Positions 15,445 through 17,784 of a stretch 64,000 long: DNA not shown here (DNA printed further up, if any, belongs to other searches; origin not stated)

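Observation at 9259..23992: Beta-1,3/1,6-glucan plus alpha-mannan type degradative cluster (fungal-wall/laminarin-like), including an unusual GH55-like::SGL-propeller fusion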

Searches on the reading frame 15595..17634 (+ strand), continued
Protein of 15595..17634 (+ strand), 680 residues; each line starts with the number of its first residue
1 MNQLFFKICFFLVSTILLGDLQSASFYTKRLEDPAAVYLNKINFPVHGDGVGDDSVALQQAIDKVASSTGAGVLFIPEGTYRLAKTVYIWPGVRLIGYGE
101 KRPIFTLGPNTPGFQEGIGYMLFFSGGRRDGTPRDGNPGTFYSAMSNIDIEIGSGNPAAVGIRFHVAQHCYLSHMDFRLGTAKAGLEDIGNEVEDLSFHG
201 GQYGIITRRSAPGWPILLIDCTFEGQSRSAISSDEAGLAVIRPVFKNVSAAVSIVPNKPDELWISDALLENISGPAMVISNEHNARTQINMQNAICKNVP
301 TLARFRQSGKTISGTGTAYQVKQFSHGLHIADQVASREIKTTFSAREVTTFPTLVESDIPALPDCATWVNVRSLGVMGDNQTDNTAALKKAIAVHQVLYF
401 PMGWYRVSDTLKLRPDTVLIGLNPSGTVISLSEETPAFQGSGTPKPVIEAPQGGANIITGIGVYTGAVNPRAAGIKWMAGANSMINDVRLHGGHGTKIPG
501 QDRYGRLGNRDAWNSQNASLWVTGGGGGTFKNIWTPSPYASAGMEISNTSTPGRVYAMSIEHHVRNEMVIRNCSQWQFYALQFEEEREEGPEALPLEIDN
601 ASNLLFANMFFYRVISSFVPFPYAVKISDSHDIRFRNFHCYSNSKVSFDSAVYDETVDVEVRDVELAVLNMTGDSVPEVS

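Call 90: search_protein_families(library=pfam, proteins=[P0371, P0424, P0411, P0482, P0425, P0434, P0426], max_evalue=0.001)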
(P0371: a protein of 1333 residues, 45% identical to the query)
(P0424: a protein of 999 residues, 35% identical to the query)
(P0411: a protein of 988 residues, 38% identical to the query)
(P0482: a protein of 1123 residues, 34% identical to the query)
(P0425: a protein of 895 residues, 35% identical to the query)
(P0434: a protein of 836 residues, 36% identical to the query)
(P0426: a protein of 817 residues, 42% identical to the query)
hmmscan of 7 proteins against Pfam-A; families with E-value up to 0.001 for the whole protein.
P0371 (1333 aa): 4 families
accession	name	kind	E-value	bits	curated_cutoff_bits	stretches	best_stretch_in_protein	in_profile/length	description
PF00704.34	Glyco_hydro_18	-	1.1e-65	222.9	29.6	1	1019-1310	3-317/317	Glycosyl hydrolases family 18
PF12708.12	Pect-lyase_RHGA_epim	-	5.9e-21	75.7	27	2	379-431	1-59/213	Rhamnogalacturonase A/epimerase, pectate lyase-like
PF08450.18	SGL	-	3.2e-13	50.3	26.3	1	907-994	148-245/246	SMP-30/Gluconolactonase/LRE-like region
PF23916.1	TIM-barrel_EndoS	-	1.4e-05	25.4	27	1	1105-1196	94-181/238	Endo-beta-N-acetylglucosaminidase EndoS TIM-barrel domain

P0424 (999 aa): 4 families
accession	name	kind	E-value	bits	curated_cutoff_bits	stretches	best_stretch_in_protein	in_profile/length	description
PF12708.12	Pect-lyase_RHGA_epim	-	3.8e-24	86.1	27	2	74-293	6-200/213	Rhamnogalacturonase A/epimerase, pectate lyase-like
PF00754.31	F5_F8_type_C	-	3.7e-10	40.5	28.2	1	872-987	2-121/127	F5/8 type C domain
PF22633.2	F5_F8_type_C_2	-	1.7e-07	32.2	27.8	1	885-965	1-81/91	NedA-like, galactose-binding domain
PF24135.1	DUF7402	-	7.5e-05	23.3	27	1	865-996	1-133/133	Domain of unknown function (DUF7402)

P0411 (988 aa): 2 families
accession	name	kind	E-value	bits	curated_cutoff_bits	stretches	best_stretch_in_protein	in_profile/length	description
PF12708.12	Pect-lyase_RHGA_epim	-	4.1e-30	105.6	27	2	61-285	7-197/213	Rhamnogalacturonase A/epimerase, pectate lyase-like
PF08450.18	SGL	-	4.7e-07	30.1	26.3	1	887-977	145-245/246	SMP-30/Gluconolactonase/LRE-like region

P0482 (1123 aa): 1 family
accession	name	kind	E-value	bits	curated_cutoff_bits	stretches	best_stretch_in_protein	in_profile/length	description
PF12708.12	Pect-lyase_RHGA_epim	-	1.2e-17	64.9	27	1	125-343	6-212/213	Rhamnogalacturonase A/epimerase, pectate lyase-like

P0425 (895 aa): 1 family
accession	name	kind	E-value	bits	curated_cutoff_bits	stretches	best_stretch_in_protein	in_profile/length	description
PF12708.12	Pect-lyase_RHGA_epim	-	6.2e-24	85.4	27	2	28-228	15-213/213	Rhamnogalacturonase A/epimerase, pectate lyase-like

P0434 (836 aa): 3 families
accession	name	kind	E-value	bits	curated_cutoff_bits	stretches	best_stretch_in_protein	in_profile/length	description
PF12708.12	Pect-lyase_RHGA_epim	-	1.2e-29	104.1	27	2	22-230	11-212/213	Rhamnogalacturonase A/epimerase, pectate lyase-like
PF13472.12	Lipase_GDSL_2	-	8.3e-25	88.7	32.9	1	644-819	1-177/178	GDSL-like Lipase/Acylhydrolase family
PF00657.28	Lipase_GDSL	-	4.5e-11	43.7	23.6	1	642-823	1-206/208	GDSL-like Lipase/Acylhydrolase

P0426 (817 aa): 1 family
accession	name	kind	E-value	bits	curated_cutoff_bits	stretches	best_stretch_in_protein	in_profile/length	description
PF12708.12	Pect-lyase_RHGA_epim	-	4.4e-13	50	27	1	311-364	1-60/213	Rhamnogalacturonase A/epimerase, pectate lyase-like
